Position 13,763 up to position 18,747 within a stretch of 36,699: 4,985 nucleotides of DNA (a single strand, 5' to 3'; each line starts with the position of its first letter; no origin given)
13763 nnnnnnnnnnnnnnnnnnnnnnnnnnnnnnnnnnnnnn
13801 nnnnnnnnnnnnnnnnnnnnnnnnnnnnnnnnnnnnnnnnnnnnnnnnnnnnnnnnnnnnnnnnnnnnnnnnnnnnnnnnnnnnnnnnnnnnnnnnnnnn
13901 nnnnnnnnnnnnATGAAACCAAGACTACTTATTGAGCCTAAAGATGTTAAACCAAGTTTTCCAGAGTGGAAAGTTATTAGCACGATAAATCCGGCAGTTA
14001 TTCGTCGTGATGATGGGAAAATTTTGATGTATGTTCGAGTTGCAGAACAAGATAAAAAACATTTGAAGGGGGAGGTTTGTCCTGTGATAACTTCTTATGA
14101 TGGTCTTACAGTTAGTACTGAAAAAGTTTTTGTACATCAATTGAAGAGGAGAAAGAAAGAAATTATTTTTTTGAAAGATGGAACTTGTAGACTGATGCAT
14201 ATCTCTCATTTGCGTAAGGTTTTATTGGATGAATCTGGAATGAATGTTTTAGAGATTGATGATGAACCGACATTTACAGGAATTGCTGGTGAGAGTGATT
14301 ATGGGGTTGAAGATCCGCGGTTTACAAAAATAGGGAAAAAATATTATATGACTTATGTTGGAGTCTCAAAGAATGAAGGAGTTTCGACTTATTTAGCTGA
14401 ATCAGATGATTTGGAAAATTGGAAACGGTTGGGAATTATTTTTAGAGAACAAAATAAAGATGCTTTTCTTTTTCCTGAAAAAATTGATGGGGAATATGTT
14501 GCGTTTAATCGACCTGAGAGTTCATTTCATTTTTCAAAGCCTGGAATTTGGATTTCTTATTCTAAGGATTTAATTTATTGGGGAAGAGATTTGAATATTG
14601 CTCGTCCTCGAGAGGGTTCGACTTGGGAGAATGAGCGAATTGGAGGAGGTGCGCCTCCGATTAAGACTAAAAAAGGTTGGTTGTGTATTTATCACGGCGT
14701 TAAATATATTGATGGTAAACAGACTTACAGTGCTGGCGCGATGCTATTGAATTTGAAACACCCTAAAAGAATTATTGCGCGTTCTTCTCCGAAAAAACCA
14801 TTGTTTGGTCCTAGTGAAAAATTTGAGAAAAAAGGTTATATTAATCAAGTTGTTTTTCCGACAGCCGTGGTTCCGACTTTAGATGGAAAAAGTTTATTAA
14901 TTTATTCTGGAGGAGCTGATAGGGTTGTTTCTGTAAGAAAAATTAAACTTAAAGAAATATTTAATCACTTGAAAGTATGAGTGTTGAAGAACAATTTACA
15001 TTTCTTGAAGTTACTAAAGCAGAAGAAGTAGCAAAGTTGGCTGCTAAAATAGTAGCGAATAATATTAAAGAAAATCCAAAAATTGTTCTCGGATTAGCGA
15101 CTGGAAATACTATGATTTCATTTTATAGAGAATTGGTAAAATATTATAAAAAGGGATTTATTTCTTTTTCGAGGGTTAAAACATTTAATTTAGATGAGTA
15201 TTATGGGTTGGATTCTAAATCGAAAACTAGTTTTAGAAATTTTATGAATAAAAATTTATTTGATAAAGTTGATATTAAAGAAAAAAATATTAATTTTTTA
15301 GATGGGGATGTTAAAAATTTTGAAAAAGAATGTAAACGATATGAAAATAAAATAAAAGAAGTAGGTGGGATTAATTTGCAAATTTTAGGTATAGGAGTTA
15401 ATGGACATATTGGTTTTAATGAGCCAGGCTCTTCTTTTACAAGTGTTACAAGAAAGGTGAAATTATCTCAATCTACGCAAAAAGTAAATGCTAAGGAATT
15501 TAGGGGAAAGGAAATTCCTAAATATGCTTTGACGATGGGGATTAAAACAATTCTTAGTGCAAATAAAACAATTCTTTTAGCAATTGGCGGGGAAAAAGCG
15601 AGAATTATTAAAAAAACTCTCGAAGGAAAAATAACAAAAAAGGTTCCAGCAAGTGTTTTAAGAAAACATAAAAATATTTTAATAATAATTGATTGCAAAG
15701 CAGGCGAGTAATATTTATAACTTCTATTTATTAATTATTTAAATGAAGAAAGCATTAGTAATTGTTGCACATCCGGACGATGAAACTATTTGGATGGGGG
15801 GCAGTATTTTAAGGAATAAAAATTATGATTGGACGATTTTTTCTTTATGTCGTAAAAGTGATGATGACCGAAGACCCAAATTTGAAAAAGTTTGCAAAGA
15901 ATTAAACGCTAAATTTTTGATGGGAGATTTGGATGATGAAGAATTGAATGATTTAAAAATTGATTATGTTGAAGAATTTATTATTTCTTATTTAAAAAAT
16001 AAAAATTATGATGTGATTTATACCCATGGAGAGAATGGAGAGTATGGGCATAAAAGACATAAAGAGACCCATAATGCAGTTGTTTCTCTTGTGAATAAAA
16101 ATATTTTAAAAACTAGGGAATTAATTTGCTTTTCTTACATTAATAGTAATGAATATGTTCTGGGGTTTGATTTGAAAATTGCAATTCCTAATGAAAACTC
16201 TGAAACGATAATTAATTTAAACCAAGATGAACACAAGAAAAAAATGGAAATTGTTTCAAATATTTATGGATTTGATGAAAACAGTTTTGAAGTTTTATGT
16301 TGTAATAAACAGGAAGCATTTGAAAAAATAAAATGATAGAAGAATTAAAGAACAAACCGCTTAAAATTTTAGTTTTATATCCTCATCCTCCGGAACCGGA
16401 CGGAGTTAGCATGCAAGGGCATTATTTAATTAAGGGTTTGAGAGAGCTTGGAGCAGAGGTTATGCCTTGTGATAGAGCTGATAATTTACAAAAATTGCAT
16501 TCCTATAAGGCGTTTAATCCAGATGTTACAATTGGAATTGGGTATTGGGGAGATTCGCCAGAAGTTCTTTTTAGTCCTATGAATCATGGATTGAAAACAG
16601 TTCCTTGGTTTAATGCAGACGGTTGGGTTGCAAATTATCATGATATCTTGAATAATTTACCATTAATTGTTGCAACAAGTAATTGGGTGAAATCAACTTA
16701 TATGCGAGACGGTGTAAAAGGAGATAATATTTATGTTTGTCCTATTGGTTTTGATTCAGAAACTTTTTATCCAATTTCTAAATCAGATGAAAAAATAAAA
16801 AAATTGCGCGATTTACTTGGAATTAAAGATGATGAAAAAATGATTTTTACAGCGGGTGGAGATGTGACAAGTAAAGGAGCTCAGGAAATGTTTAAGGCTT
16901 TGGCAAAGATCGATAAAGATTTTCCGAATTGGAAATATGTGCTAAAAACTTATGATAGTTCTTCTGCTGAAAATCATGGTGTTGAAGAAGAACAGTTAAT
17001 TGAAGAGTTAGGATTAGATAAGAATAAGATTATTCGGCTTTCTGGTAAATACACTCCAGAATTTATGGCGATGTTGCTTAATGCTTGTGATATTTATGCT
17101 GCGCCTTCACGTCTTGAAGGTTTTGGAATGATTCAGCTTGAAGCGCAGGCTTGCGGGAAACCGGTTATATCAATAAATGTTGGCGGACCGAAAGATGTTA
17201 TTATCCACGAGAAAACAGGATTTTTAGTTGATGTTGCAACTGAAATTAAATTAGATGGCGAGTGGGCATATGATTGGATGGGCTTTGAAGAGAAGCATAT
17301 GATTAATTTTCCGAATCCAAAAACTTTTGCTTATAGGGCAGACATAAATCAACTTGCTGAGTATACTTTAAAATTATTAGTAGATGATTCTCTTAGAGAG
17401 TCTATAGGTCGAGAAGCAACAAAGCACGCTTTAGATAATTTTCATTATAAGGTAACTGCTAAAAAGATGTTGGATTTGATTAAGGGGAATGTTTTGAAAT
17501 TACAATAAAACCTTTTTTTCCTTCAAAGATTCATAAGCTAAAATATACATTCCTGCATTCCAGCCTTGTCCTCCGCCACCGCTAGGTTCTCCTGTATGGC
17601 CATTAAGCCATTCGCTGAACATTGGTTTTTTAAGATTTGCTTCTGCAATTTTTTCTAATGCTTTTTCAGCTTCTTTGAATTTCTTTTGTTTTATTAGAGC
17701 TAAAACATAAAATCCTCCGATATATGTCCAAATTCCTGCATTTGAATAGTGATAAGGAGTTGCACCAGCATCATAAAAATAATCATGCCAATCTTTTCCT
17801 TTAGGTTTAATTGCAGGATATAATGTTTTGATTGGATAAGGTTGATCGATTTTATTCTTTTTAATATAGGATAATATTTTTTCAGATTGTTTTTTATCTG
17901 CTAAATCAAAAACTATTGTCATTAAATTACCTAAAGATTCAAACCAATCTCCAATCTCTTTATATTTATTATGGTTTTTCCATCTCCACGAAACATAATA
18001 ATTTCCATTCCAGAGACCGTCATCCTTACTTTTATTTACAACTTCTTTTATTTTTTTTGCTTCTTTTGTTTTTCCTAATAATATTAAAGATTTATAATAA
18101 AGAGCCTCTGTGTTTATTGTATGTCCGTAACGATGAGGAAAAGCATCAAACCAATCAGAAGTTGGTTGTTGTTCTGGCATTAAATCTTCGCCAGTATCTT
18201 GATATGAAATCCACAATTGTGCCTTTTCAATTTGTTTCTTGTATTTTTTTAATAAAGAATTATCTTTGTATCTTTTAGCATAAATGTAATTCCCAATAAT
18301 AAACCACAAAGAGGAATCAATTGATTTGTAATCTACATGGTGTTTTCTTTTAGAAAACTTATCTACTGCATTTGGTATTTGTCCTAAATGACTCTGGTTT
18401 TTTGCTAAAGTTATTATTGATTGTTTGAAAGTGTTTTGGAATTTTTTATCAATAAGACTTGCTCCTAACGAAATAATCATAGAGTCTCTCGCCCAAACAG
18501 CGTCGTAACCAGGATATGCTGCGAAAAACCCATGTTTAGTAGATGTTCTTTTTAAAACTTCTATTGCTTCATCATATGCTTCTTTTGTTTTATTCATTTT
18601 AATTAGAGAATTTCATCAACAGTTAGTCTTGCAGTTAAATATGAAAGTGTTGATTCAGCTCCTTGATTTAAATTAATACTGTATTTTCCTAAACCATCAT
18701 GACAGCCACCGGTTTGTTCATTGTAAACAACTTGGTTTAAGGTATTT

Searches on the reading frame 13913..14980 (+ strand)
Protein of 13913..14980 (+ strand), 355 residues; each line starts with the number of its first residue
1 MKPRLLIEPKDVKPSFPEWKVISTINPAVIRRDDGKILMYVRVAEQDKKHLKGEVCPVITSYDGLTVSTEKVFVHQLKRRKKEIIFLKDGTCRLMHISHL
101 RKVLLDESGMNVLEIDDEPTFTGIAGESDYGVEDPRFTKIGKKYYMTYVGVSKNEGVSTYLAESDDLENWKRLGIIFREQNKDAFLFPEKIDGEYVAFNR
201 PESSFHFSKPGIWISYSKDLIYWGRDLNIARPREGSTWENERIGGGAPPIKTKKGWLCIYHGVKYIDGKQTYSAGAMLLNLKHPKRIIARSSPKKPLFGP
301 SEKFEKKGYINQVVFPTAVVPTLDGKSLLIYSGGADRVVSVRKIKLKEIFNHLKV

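Call 41: search_protein_families(library=pfam, proteins=[window:13913-14980:+], max_evalue=0.00001)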
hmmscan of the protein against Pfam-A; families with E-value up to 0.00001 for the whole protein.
window:13913-14980:+ (355 aa): 1 family
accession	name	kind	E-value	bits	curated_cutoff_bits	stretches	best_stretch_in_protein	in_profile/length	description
PF04041.19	Glyco_hydro_130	-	1.2e-48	166.2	26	1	117-354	84-319/320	beta-1,4-mannooligosaccharide phosphorylase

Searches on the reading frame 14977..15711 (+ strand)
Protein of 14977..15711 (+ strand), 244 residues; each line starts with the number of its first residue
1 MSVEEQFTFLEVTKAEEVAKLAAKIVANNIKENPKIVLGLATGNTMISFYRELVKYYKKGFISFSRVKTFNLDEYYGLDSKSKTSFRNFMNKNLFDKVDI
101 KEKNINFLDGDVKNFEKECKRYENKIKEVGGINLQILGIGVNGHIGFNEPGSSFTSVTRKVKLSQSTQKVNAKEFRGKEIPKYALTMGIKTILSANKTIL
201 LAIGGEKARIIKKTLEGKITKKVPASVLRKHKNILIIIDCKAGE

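Call 71: search_protein_families(library=pfam, proteins=[window:14977-15711:+], max_evalue=0.0001)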
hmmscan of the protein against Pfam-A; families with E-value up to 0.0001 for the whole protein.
window:14977-15711:+ (244 aa): 1 family
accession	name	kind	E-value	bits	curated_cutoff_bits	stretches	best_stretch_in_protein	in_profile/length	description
PF01182.26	Glucosamine_iso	-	3.5e-21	76.5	27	1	15-232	7-220/225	Glucosamine-6-phosphate isomerases/6-phosphogluconolactonase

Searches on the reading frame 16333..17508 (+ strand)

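Call 41: search_protein_families(library=pfam, proteins=[window:16333-17508:+], max_evalue=0.00001)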
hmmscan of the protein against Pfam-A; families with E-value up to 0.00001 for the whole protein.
window:16333-17508:+ (391 aa): 3 families
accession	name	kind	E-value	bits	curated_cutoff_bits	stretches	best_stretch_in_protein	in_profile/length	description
PF00534.26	Glycos_transf_1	-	4e-27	95.3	26.4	1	156-302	3-143/172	Glycosyl transferases group 1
PF13692.12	Glyco_trans_1_4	-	1.7e-19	70.9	27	1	171-301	4-126/142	Glycosyl transferases group 1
PF20706.3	GT4-conflict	-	6.1e-06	25.9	26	1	170-279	201-309/385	Family 4 Glycosyltransferase in conflict systems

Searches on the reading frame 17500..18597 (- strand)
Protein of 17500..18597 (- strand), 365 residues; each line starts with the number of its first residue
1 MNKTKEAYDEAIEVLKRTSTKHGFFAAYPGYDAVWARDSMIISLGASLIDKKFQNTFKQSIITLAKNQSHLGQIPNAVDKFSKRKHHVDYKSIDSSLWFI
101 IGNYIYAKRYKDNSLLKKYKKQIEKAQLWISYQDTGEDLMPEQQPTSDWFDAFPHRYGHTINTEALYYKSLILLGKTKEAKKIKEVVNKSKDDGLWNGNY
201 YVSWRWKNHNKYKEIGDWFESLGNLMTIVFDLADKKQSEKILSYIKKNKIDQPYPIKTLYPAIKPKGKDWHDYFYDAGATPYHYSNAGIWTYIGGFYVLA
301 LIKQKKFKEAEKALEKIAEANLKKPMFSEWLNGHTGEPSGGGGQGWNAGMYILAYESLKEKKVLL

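Call 41: search_protein_families(library=pfam, proteins=[window:17500-18597:-], max_evalue=0.00001)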
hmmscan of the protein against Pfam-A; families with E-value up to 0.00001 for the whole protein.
window:17500-18597:- (365 aa): 2 families
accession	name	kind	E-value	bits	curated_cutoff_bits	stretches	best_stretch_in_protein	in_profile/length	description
PF12899.13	Glyco_hydro_100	-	2.6e-18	66.4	23.6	1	219-354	290-428/435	Alkaline and neutral invertase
PF06202.20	GDE_C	-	6.1e-15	55.5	21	1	18-318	12-322/367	Amylo-alpha-1,6-glucosidase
